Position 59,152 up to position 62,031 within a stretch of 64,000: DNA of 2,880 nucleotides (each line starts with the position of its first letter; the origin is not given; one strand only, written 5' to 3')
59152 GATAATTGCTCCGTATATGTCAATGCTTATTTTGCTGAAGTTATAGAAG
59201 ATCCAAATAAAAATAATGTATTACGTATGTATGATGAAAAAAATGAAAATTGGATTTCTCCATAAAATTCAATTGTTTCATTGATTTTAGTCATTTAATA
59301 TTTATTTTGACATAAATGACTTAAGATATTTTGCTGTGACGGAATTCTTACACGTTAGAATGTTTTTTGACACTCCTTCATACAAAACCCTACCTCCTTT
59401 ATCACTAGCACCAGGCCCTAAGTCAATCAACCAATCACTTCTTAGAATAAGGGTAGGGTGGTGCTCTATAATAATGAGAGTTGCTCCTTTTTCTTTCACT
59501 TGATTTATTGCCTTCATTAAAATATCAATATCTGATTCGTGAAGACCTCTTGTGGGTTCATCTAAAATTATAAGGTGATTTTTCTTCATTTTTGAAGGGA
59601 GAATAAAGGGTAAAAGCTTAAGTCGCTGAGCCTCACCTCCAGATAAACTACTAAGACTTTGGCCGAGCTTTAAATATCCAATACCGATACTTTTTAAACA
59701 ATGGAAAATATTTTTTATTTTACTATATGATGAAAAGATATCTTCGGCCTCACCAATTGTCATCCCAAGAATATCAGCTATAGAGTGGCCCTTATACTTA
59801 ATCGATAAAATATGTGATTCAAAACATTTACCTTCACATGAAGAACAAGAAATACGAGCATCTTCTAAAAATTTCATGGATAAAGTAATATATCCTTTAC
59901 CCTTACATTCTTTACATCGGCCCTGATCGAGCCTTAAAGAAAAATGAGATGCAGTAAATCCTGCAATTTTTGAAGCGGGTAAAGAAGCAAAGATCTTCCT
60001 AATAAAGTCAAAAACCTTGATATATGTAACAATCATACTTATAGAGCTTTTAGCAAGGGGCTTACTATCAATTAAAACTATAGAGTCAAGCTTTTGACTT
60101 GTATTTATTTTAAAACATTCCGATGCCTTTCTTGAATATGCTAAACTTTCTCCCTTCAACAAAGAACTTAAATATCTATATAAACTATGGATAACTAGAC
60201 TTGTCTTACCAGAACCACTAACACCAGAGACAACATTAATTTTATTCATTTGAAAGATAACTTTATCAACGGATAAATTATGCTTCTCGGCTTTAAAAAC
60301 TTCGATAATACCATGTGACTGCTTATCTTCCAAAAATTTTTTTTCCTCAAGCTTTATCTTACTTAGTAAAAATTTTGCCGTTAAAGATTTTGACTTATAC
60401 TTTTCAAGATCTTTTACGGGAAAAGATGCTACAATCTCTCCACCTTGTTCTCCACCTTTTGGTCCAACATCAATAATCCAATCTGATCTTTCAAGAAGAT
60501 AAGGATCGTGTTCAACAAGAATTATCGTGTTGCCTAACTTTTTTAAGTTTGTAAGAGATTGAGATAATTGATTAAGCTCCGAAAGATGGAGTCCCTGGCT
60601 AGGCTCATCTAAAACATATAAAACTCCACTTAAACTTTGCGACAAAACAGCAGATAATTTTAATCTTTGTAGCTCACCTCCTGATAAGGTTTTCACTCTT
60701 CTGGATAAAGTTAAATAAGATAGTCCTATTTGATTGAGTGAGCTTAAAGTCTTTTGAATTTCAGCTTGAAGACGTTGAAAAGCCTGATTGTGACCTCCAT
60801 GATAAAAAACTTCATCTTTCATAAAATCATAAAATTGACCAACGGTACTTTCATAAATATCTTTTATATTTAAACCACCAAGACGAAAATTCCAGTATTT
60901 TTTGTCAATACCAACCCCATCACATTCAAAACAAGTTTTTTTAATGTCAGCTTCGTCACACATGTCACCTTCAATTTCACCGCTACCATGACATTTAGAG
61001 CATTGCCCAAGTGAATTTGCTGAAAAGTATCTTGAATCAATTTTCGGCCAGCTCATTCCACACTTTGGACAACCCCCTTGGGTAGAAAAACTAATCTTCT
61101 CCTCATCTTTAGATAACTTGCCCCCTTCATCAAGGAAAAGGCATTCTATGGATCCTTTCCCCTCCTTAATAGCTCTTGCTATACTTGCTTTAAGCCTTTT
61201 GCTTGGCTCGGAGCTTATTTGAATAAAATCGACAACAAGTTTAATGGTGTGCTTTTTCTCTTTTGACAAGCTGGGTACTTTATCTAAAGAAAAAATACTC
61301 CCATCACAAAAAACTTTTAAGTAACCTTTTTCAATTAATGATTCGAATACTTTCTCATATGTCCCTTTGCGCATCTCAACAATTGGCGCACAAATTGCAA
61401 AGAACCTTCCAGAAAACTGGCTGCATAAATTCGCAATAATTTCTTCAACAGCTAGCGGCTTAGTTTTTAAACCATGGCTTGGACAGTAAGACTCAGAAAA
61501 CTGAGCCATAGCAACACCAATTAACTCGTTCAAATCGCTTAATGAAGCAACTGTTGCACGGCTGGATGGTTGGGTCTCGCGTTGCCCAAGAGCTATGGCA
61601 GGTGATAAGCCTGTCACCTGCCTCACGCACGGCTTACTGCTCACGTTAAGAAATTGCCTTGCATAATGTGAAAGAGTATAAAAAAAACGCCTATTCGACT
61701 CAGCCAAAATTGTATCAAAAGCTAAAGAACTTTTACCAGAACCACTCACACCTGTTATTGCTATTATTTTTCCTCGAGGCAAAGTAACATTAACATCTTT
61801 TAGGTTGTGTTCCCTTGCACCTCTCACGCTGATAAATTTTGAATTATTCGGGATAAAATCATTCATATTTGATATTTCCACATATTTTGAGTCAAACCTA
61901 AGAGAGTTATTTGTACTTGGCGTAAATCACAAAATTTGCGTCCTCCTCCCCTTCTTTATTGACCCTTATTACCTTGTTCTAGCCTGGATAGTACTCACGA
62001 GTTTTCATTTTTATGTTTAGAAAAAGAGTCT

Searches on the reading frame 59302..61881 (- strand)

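Call 68: search_protein_families(library=pfam, proteins=[window:59302-61881:-], max_evalue=0.001)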
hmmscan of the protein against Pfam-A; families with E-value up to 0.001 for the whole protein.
window:59302-61881:- (859 aa): 12 families
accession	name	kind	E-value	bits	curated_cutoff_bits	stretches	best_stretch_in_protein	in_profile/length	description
PF17760.6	UvrA_inter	-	9.7e-26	90.2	23.3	1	145-248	3-106/109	UvrA interaction domain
PF00005.33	ABC_tran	-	3.9e-20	73.3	25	2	27-54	1-28/137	ABC transporter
PF02463.25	SMC_N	-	2.8e-10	40.4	40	0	695-816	135-206/220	RecF/RecN/SMC N terminal domain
PF13191.12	AAA_16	-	1.6e-07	32.4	32.6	0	34-98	21-91/167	AAA ATPase domain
PF20720.3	nSTAND3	-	1.8e-06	28.2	27.2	0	542-605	13-72/155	Novel STAND NTPase 3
PF20703.3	nSTAND1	-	2.6e-06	27.8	27.1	0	23-69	19-60/379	Novel STAND NTPase 1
PF13555.12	AAA_29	-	1.8e-05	24.8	27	0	31-60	16-47/61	P-loop containing region of AAA domain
PF13304.12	AAA_21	-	3.7e-05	24.4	27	0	367-464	178-304/304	AAA domain, putative AbiEii toxin, Type IV TA system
PF03193.22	RsgA_GTPase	-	7.2e-05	23.1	30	0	15-54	85-123/174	RsgA GTPase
PF13238.12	AAA_18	-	7.9e-05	23.6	29.4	0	40-54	1-15/128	AAA domain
PF06745.19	ATPase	-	0.00048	20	26.6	0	34-54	16-36/231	KaiC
PF13481.12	AAA_25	-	0.00068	19.8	27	0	33-60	29-56/195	AAA domain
